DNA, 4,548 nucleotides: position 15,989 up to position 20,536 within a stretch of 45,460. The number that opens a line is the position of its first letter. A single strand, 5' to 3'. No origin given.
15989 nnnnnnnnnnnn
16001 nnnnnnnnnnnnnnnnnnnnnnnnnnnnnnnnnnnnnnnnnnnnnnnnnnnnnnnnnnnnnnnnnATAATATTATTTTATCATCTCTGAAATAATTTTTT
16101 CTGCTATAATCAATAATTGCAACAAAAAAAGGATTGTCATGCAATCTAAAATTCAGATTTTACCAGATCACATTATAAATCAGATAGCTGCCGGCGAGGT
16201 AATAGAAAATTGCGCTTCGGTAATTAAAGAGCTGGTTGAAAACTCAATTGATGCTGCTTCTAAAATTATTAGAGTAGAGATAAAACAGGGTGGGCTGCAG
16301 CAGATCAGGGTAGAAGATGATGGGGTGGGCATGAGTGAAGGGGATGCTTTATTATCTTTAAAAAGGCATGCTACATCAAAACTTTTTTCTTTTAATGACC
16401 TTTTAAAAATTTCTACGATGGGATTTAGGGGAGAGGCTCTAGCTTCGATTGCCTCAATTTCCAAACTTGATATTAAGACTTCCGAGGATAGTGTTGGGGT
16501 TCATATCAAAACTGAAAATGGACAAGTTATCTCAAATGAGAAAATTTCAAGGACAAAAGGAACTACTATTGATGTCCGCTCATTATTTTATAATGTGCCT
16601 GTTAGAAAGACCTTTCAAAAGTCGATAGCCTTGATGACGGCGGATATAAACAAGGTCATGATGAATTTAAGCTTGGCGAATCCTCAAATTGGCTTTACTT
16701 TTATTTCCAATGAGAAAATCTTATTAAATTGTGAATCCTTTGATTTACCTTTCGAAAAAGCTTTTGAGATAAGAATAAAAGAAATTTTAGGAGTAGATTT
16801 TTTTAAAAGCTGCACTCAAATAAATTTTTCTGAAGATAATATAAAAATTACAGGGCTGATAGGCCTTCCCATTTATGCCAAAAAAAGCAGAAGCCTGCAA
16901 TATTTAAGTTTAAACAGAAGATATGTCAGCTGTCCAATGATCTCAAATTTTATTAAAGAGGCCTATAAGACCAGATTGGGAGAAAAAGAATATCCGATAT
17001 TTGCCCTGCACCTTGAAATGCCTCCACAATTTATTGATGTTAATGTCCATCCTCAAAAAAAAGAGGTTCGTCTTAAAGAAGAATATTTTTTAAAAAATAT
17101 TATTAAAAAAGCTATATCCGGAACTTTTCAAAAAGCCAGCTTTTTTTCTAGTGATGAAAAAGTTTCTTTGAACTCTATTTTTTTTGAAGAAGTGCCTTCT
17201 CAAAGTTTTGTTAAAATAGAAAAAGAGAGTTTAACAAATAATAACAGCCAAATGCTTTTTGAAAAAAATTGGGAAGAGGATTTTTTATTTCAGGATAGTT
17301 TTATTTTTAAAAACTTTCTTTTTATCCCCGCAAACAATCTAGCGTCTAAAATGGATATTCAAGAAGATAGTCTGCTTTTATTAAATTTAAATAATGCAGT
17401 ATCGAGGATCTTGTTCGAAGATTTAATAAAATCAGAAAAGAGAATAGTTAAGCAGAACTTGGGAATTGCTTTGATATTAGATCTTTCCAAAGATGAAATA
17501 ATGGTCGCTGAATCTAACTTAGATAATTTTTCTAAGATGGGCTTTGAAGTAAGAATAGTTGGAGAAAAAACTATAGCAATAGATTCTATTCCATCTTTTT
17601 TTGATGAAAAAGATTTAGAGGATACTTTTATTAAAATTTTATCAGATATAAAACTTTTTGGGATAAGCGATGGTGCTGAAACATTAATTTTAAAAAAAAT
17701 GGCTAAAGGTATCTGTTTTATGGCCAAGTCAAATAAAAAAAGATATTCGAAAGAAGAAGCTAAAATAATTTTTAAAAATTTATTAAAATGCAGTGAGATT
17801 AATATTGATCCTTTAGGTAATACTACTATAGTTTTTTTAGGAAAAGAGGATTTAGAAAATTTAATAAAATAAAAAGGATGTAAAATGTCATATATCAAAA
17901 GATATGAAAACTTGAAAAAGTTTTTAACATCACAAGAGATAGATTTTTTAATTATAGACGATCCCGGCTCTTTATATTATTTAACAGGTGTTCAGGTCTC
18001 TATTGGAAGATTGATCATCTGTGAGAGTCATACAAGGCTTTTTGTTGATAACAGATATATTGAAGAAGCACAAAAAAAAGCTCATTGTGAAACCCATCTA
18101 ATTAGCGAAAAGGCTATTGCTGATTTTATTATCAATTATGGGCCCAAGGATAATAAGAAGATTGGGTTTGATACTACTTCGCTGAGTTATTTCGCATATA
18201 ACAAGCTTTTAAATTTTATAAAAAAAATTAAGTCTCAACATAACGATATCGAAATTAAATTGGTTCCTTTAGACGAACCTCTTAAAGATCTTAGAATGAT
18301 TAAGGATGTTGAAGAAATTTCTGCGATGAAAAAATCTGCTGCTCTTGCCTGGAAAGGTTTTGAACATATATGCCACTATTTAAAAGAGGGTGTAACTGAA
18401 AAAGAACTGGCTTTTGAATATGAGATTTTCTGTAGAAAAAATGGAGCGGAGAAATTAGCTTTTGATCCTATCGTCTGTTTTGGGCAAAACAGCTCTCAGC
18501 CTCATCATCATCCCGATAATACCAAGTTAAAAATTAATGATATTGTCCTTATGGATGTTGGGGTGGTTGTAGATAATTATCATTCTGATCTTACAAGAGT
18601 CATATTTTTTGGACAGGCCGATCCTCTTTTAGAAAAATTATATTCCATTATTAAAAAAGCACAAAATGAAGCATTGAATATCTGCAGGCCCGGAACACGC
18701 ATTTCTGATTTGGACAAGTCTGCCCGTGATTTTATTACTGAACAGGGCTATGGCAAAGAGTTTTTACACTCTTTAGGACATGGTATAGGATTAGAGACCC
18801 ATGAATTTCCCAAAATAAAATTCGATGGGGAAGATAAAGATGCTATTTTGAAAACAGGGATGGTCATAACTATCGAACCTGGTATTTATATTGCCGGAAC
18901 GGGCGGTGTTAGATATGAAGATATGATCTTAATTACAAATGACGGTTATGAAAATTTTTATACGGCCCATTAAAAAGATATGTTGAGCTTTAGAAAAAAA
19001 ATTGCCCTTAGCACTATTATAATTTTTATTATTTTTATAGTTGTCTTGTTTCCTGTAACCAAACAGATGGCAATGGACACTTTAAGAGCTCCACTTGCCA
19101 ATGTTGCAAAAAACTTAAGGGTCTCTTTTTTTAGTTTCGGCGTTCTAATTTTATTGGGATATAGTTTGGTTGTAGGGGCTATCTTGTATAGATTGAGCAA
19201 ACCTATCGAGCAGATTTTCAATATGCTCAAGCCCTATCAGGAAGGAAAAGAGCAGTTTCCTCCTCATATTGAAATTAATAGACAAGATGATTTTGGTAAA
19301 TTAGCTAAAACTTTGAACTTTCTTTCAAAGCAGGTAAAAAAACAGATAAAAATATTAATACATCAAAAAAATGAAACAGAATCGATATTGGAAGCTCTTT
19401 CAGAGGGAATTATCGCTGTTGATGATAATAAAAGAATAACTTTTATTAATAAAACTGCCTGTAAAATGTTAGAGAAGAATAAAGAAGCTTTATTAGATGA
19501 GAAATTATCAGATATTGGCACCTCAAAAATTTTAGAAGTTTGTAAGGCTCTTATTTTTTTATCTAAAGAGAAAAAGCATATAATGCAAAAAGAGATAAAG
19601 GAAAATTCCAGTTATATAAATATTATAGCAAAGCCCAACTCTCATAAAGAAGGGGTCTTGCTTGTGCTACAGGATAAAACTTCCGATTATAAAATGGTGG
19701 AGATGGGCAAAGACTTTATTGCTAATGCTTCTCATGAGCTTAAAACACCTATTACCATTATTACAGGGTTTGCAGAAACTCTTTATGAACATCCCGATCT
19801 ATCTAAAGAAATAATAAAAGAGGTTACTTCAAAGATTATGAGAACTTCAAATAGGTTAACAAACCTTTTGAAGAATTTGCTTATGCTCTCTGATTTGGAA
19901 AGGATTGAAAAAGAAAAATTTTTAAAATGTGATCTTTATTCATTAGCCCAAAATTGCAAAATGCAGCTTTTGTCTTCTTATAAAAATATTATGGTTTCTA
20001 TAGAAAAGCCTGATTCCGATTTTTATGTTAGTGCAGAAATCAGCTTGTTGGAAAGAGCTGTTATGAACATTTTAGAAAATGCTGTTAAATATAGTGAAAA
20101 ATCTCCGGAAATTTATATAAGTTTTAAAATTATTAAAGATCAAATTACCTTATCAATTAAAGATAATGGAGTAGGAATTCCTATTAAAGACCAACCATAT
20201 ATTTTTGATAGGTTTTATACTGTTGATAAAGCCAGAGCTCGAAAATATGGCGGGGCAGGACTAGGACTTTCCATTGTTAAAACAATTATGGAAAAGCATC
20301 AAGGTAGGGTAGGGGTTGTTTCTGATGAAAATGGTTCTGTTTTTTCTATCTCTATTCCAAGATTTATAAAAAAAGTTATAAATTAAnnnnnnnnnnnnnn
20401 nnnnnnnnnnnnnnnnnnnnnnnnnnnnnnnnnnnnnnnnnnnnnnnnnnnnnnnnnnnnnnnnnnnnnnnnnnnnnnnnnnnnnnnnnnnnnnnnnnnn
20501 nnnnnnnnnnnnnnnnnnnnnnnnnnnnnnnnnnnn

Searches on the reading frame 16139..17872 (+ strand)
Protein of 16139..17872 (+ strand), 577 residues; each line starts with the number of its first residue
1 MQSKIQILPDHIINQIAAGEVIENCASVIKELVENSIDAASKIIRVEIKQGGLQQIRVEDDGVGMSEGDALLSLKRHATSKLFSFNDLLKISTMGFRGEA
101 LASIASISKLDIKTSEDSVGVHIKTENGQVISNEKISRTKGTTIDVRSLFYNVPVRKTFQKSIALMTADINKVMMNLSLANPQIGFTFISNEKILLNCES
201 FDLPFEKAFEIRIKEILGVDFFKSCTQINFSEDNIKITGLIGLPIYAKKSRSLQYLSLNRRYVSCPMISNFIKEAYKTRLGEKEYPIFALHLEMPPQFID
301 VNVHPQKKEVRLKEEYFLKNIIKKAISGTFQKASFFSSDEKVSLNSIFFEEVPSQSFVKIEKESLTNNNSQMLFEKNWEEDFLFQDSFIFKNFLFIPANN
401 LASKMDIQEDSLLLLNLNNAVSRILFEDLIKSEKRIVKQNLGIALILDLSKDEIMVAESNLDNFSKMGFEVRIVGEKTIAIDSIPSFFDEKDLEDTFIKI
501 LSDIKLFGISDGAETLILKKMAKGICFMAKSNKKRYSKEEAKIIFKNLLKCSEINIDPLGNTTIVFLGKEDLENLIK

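Call 26: search_protein_families(library=pfam, proteins=[window:16139-17872:+], max_evalue=0.001)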
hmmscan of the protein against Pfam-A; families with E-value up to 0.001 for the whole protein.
window:16139-17872:+ (577 aa): 4 families
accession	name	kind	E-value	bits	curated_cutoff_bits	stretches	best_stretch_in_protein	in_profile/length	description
PF01119.25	DNA_mis_repair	-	1.9e-33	115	26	1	213-328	1-116/119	DNA mismatch repair protein, C-terminal domain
PF08676.16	MutL_C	-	2.7e-18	66.4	25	1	408-509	13-116/142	MutL C terminal dimerisation domain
PF13589.12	HATPase_c_3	-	7.8e-12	45.8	25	1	26-135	4-112/137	Histidine kinase-, DNA gyrase B-, and HSP90-like ATPase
PF02518.31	HATPase_c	-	5.7e-06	27.2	26.4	1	27-81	8-56/111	Histidine kinase-, DNA gyrase B-, and HSP90-like ATPase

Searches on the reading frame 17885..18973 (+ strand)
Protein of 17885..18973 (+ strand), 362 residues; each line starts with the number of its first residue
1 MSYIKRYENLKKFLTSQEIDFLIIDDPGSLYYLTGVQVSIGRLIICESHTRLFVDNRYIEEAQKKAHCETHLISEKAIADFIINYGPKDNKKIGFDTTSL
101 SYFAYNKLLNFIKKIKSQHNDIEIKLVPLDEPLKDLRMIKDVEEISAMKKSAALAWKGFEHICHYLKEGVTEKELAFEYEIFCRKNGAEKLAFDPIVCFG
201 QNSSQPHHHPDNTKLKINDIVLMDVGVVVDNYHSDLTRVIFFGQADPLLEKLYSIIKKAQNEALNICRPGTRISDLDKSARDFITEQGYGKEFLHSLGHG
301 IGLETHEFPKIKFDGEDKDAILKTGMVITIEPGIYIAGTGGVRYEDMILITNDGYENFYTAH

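Call 26: search_protein_families(library=pfam, proteins=[window:17885-18973:+], max_evalue=0.001)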
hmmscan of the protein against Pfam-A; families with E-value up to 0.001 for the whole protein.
window:17885-18973:+ (362 aa): 2 families
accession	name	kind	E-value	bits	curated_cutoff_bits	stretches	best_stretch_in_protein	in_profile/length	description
PF00557.29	Peptidase_M24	-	1.8e-68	230.9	23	1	147-352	2-208/208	Metallopeptidase family M24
PF01321.24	Creatinase_N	-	2.4e-15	57.6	22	1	6-139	1-128/128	Creatinase/Prolidase N-terminal domain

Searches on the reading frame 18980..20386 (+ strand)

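Call 26: search_protein_families(library=pfam, proteins=[window:18980-20386:+], max_evalue=0.001)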
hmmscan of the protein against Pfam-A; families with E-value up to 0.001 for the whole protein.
window:18980-20386:+ (468 aa): 7 families
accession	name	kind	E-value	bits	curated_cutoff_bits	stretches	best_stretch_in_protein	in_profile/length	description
PF02518.31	HATPase_c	-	2e-26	93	26.4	1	355-461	4-109/111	Histidine kinase-, DNA gyrase B-, and HSP90-like ATPase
PF00512.31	HisKA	-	1.3e-14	54.4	26.9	1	245-307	4-64/66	His Kinase A (phospho-acceptor) domain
PF13188.13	PAS_8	-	3.6e-07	30.3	21.8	1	134-176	4-43/65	PAS domain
PF00989.32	PAS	-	4.1e-07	30.4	22.6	1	132-178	2-48/113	PAS fold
PF13426.13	PAS_9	-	0.00025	21.7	27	1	142-234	2-102/103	PAS domain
PF14501.12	HATPase_c_5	-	0.00032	21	22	1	359-460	8-102/102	GHKL domain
PF13589.12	HATPase_c_3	-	0.00042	20.8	25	0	355-430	2-77/137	Histidine kinase-, DNA gyrase B-, and HSP90-like ATPase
